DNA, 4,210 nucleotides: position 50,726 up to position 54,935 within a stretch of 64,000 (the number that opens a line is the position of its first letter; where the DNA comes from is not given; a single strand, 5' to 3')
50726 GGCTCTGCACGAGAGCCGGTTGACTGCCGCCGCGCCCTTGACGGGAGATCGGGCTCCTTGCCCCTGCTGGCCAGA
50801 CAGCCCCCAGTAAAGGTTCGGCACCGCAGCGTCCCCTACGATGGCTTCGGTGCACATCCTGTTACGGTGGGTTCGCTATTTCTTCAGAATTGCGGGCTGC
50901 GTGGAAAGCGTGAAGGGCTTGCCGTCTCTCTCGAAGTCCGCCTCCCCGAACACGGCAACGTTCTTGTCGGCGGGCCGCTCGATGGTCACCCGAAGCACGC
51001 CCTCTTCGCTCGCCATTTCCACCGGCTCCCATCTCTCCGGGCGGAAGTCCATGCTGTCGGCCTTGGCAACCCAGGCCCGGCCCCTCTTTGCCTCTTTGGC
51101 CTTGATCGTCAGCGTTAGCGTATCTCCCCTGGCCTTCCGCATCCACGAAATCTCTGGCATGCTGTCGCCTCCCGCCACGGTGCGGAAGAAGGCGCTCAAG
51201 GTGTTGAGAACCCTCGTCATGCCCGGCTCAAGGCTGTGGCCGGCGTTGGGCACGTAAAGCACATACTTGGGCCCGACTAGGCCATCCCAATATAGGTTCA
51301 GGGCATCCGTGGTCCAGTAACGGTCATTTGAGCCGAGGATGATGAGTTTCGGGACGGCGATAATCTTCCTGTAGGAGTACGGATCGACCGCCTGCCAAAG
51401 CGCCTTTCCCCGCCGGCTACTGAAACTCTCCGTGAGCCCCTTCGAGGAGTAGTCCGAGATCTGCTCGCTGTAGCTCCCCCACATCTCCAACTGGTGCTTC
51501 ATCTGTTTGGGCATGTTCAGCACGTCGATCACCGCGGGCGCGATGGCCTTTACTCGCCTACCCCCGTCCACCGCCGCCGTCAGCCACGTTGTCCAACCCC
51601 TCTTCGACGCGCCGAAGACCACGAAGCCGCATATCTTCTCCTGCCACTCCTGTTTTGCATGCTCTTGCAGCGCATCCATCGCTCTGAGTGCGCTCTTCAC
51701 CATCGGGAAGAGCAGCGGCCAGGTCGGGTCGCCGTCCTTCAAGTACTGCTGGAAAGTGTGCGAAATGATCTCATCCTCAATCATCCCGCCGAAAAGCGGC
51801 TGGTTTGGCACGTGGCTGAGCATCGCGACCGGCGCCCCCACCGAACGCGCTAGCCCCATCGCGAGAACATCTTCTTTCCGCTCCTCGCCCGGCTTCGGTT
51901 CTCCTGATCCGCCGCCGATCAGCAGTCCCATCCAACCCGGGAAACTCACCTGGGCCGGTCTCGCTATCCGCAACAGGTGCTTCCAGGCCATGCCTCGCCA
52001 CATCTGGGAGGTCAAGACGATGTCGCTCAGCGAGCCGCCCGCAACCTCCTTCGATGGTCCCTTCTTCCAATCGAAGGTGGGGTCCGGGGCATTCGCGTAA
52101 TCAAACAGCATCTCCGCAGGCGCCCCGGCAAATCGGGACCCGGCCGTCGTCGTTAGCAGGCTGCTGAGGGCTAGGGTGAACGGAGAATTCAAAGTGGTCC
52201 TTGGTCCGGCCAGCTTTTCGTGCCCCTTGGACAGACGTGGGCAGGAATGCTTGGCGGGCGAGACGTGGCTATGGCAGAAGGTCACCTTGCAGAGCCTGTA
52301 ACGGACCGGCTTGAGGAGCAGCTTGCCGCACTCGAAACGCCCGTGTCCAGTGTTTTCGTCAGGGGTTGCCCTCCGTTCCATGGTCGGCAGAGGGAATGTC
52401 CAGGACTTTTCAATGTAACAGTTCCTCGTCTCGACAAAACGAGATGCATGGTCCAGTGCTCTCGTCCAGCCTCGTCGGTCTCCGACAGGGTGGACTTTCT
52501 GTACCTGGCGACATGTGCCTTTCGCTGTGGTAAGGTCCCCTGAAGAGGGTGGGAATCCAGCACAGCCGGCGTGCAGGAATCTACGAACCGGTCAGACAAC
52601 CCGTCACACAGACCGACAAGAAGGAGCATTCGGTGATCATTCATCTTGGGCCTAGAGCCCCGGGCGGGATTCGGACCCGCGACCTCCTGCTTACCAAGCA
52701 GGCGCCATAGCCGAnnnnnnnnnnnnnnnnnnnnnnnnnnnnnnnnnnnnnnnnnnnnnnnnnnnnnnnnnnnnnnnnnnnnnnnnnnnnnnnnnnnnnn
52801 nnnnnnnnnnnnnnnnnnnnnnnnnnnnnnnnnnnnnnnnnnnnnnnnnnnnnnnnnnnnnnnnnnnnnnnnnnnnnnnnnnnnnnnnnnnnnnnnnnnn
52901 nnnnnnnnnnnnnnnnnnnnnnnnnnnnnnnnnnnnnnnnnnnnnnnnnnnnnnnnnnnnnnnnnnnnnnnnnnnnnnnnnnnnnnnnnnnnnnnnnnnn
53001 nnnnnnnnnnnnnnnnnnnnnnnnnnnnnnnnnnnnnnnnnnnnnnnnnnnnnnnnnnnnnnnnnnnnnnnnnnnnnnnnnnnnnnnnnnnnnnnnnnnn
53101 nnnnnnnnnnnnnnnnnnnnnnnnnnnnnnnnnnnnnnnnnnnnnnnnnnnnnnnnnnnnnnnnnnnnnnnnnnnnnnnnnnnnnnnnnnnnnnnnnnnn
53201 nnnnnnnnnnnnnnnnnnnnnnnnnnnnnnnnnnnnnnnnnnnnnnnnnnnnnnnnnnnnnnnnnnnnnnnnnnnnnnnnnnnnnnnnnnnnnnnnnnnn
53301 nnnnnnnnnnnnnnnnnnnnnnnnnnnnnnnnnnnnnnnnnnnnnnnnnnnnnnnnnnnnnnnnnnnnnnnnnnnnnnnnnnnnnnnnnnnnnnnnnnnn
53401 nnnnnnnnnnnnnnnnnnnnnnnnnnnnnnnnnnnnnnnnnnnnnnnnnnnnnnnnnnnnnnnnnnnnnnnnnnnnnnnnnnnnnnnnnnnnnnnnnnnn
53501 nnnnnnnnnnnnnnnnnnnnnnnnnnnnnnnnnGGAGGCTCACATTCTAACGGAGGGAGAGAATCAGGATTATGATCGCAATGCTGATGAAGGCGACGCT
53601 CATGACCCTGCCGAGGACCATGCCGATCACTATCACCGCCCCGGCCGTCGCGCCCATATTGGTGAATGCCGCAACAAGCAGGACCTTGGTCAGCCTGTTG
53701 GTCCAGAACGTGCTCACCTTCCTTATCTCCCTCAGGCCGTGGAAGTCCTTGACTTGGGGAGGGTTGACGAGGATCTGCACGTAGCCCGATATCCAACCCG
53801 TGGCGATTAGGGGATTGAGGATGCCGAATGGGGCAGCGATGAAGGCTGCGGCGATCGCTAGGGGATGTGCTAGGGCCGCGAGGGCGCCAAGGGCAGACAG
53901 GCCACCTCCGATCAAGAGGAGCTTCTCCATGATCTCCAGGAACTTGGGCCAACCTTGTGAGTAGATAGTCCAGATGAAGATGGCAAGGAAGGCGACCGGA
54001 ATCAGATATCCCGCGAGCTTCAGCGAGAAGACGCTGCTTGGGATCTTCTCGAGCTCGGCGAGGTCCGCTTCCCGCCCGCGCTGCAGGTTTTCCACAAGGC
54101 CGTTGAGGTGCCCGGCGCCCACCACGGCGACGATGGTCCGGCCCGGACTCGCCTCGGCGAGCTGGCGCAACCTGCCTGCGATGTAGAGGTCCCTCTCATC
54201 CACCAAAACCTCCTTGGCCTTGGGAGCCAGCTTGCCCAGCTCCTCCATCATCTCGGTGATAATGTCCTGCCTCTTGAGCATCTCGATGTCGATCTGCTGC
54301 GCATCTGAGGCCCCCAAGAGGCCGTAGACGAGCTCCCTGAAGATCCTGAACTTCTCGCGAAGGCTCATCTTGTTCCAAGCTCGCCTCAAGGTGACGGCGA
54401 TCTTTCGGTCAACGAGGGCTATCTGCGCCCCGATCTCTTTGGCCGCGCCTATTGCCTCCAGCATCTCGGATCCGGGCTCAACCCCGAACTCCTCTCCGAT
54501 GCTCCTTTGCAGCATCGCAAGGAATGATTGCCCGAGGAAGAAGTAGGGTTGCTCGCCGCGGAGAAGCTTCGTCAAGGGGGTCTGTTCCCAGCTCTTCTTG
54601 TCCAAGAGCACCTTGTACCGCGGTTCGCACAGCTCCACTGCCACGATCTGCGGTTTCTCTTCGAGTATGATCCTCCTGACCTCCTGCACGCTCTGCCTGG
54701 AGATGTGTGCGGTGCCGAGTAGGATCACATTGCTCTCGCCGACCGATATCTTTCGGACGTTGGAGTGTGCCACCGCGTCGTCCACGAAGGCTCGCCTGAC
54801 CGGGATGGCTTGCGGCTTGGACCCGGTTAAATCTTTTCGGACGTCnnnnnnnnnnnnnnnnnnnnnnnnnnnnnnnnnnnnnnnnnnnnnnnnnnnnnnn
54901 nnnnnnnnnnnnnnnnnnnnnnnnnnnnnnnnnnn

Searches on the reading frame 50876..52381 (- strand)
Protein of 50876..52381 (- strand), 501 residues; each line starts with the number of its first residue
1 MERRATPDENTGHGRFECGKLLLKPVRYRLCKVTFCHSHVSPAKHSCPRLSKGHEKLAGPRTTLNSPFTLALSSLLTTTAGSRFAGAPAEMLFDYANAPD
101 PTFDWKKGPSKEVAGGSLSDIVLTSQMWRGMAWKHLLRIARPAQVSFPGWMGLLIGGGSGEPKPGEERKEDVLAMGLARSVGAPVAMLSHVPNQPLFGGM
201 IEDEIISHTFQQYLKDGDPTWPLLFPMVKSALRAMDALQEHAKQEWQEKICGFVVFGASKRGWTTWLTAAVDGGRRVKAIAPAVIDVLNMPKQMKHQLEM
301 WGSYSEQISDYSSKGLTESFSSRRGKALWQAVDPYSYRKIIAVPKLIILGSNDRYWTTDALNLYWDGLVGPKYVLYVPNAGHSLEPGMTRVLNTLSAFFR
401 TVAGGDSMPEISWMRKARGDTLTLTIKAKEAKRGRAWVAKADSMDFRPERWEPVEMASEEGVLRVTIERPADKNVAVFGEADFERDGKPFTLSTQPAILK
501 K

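Call 78: search_protein_families(library=pfam, proteins=[window:50876-52381:-], max_evalue=0.001)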
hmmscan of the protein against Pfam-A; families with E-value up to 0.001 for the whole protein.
window:50876-52381:- (501 aa): 2 families
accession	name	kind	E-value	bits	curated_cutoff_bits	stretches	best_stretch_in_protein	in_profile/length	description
PF10142.15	PhoPQ_related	-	1e-100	337.5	20.3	1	92-447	1-367/367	PhoPQ-activated pathogenicity-related protein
PF01428.23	zf-AN1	-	2.7e-05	24.6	27.9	1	17-51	5-39/40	AN1-like Zinc finger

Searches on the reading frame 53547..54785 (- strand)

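Call 87: search_protein_families(library=pfam, proteins=[window:53547-54785:-], max_evalue=0.0001)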
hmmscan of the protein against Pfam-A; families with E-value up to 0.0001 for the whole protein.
window:53547-54785:- (412 aa): 1 family
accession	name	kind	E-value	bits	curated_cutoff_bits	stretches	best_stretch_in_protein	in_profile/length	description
PF01963.22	TraB_PrgY_gumN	-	1.2e-32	114.3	26.8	1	11-230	3-250/263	TraB/PrgY/gumN family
